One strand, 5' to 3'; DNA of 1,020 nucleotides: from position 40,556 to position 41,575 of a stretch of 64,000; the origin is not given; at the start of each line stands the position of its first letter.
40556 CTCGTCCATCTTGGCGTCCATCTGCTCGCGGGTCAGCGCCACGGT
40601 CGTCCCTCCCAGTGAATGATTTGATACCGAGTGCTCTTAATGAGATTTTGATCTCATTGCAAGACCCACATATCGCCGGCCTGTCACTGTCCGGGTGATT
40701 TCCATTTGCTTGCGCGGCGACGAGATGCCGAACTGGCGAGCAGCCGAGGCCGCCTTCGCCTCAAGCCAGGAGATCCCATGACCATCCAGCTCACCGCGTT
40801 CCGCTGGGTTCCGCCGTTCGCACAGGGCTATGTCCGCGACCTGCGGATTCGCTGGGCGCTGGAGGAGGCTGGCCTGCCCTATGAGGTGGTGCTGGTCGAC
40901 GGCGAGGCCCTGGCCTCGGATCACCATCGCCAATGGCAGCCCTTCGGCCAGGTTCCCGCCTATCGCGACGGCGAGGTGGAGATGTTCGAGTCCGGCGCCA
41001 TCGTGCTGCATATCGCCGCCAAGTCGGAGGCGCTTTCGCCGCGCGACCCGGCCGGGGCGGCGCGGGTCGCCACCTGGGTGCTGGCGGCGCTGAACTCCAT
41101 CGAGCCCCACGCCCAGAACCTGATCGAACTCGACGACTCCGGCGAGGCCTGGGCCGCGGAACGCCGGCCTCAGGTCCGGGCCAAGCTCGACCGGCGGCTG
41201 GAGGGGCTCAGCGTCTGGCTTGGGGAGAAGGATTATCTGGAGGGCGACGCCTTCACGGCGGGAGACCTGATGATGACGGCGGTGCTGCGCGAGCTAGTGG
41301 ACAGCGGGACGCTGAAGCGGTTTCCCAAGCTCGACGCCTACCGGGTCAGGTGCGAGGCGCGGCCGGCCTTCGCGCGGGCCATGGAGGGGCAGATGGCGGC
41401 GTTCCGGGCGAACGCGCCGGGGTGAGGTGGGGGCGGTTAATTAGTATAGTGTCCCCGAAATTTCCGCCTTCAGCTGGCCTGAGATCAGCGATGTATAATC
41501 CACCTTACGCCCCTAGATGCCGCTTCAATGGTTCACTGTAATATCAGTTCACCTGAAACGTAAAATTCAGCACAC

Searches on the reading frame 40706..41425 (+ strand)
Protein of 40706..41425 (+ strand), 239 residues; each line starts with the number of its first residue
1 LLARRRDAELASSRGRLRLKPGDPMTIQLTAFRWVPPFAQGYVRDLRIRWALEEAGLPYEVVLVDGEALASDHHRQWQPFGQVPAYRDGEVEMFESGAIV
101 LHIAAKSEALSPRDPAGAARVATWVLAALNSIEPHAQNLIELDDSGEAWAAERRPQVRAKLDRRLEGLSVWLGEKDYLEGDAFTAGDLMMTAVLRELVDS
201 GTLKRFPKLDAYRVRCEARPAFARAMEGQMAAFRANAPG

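Call 3: search_protein_families(library=pfam, proteins=[window:40706-41425:+], max_evalue=1)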
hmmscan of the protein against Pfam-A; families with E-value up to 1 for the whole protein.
window:40706-41425:+ (239 aa): 9 families
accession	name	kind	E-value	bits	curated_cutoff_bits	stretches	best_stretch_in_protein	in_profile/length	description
PF02798.26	GST_N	-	4.5e-11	43.3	20.9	1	44-104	13-75/76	Glutathione S-transferase, N-terminal domain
PF13417.12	GST_N_3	-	1.5e-08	35.3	22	1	47-107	12-71/75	Glutathione S-transferase, N-terminal domain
PF13409.12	GST_N_2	-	7e-07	30.2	25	1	47-104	7-68/70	Glutathione S-transferase, N-terminal domain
PF00043.30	GST_C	-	2.6e-05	24.8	20.7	1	148-220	22-93/93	Glutathione S-transferase, C-terminal domain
PF14497.11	GST_C_3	-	3.6e-05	24.4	21.6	1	133-222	5-97/104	Glutathione S-transferase, C-terminal domain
PF13410.11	GST_C_2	-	0.057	14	24.9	1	154-212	4-66/69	Glutathione S-transferase, C-terminal domain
PF04399.18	Glutaredoxin2_C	-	0.25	11.6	32.8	1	152-218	54-119/130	Glutaredoxin 2, C terminal domain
PF17171.9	GST_C_6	-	0.29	11.4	28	1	164-199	4-39/64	Glutathione S-transferase, C-terminal domain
PF22308.1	DUF6969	-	0.41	10.7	27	0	113-169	141-197/201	Domain of unknown function (DUF6969)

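Call 21: find_related_loci(query=window:40706-41425:+, collection=genome_contigs, flank=6000)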
Query window:40706-41425:+ (239 aa) in genome_contigs; peptide patterns used: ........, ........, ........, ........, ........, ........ (x = any residue, [..] = any of these).
159 stretches matched a pattern; 34 encode a relative of the query (tblastn E <= 1e-3); 34 distinct loci.
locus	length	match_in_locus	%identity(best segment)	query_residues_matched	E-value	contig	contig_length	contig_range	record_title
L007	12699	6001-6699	89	6-239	1e-133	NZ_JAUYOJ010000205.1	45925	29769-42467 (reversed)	MAG: Phenylobacterium sp. isolate C4_maxbin.053 C4_k141_145224, whole genome shotgun sequence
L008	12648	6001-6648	76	25-239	7e-106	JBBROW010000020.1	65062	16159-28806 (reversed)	MAG: Caulobacterales bacterium isolate La1_metabat2.355 LA1C_B2.355_k141_59962L_65062_cov_18.9975, whole genome shotgun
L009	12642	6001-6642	70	24-239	2e-96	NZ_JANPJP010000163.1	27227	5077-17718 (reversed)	MAG: Phenylobacterium sp. isolate VAR_61_metabat_383 VAR_61_k141_972384, whole genome shotgun sequence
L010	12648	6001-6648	71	24-238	9e-96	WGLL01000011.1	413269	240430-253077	MAG: Caulobacter sp. isolate RI_161 c_000000118133, whole genome shotgun sequence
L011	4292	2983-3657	66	12-238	3e-94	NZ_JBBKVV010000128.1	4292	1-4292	MAG: Phenylobacterium sp. isolate metabat_bins.370 k119_3250694, whole genome shotgun sequence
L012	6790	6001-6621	70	25-238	5e-94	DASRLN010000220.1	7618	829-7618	MAG TPA_asm: Caulobacteraceae bacterium isolate SMAG_U10189 k141_410263, whole genome shotgun sequence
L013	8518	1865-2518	66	22-239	2e-89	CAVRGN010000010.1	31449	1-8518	MAG: uncultured Alphaproteobacteria bacterium isolate MFD05442.bin.1.324 genome assembly, contig: contig_75178, whole ge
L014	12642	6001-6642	66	25-238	4e-87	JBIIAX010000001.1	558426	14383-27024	MAG: Caulobacter sp. isolate ME2000-06-06pf_3300042549_group1_bin95 Rohwer_bin1847_scaffold_1_c1, whole genome shotgun s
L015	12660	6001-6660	64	20-238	1e-86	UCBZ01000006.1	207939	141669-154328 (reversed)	Rhizobiales bacterium isolate AFS063105 genome assembly, contig: contig_6, whole genome shotgun sequence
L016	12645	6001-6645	63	25-239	3e-85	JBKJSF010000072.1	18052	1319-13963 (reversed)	MAG: Caulobacter sp. isolate ant_bin.568 k117_6188452, whole genome shotgun sequence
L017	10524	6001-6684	62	4-238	3e-84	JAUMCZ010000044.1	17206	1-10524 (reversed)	MAG: Caulobacter sp. isolate G_CAUL NODE_3260_length_17206_cov_4.460156, whole genome shotgun sequence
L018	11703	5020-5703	62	4-238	2e-84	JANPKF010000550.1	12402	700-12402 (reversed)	MAG: Caulobacteraceae bacterium isolate VAR_61_metabat_298 VAR_61_k141_3477359, whole genome shotgun sequence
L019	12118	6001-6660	63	20-239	6e-84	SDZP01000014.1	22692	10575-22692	MAG: Caulobacteraceae bacterium isolate PMG_203 scaffold_3077, whole genome shotgun sequence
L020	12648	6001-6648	64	24-239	7e-84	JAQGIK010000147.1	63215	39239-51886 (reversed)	MAG: Caulobacter sp. isolate RYN_457 scaffold_4424029, whole genome shotgun sequence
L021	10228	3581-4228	64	24-239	1e-83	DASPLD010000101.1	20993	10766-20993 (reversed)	MAG TPA_asm: Caulobacter sp. isolate SMAG_U12053 k141_814374, whole genome shotgun sequence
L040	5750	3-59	100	221-239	1e-5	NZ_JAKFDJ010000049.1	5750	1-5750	MAG: Devosia sp. isolate LC044 contig-124_11916, whole genome shotgun sequence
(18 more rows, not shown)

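Call 46: search_protein_families(library=pfam, proteins=[L040:128-1576:-, L040:1698-2915:+, L007:6779-7105:-], max_evalue=1)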
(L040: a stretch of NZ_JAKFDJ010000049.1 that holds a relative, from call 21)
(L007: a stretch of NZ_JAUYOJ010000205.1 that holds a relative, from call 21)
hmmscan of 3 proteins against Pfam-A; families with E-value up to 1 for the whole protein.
L040:128-1576:- (482 aa): 1 family
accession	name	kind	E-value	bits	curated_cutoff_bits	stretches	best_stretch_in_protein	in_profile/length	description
PF08011.17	PDDEXK_9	-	0.00088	19.7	25.5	1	357-429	3-79/105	PD-(D/E)XK nuclease superfamily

L040:1698-2915:+ (405 aa): 0 families

L007:6779-7105:- (108 aa): 2 families
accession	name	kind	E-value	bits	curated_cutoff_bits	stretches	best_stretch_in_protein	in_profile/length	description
PF09954.14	DUF2188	-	1.2e-09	38.6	22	1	41-99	2-62/62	Uncharacterized protein conserved in bacteria (DUF2188)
PF14237.11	GYF_2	-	0.054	13.7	25.8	1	50-65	1-16/50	GYF domain 2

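Call 101: search_protein_families(library=padloc, proteins=[L040:128-1576:-, L040:1698-2915:+], max_evalue=0.01)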
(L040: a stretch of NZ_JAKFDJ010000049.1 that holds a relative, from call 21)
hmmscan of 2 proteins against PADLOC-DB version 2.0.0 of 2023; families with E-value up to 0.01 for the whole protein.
L040:128-1576:- (482 aa): 2 families
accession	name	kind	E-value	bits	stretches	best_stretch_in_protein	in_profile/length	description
PDLC04597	PDC-M36A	-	1.1e-11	42.3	1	7-216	6-215/457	-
PDLC04598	PDC-M36A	-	0.0011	16.4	1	142-184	5-47/330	-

L040:1698-2915:+ (405 aa): 3 families
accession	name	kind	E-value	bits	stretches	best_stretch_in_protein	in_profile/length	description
PDLC04911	PDC-S11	-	9.8e-06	23.1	1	248-395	168-314/318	-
PDLC04916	PDC-S11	-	8.5e-05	19.8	1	63-187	46-157/358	-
PDLC04912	PDC-S11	-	0.0013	16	1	255-395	174-312/313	-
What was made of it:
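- At the same site in L040, the cargo matches PDC-M36A (E 1e-11) and PDC-S11 (E 1e-5) (call 101).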
